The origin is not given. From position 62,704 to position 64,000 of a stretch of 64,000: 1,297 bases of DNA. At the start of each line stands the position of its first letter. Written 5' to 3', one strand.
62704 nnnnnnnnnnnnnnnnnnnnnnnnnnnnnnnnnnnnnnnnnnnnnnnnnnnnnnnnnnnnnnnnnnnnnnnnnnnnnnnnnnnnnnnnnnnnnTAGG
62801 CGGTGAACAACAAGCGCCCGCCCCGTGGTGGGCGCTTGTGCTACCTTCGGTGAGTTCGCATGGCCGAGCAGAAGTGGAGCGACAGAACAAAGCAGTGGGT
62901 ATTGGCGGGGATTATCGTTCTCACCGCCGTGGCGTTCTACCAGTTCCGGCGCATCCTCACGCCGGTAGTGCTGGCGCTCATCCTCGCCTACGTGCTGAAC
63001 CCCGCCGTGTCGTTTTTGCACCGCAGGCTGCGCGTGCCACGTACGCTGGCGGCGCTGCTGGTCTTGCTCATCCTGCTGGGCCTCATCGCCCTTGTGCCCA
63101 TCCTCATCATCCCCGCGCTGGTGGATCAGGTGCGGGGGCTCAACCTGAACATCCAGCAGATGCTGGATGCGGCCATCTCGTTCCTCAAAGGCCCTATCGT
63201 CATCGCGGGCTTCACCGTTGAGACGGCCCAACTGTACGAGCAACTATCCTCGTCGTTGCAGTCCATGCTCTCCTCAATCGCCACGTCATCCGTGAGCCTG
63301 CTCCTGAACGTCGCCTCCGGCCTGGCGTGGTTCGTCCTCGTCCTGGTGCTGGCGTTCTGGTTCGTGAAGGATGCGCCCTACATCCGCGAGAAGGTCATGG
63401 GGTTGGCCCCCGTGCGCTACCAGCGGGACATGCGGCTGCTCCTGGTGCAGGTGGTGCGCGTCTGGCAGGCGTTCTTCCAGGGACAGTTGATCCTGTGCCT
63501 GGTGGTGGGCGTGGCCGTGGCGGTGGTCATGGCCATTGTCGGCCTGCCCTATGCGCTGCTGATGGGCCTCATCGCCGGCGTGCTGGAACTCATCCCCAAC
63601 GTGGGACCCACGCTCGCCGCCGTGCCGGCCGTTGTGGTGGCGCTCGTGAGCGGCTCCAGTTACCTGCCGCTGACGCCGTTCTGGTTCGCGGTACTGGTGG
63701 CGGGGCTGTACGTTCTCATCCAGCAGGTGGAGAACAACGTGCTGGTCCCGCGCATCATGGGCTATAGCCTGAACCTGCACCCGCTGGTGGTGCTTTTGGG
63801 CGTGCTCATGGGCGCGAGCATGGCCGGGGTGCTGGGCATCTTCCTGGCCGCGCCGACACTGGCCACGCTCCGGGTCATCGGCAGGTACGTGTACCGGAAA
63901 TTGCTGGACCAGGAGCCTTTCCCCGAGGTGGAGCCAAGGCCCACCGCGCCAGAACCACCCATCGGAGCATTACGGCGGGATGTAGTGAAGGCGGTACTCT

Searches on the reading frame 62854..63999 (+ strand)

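Call 11: search_protein_families(library=pfam, proteins=[window:62854-63999:+], max_evalue=0.001)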
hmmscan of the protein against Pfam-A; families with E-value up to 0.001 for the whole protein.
window:62854-63999:+ (382 aa): 1 family
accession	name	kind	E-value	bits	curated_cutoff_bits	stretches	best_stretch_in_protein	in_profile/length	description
PF01594.21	AI-2E_transport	-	1.6e-65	221.9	34.3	1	19-342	5-322/327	AI-2E family transporter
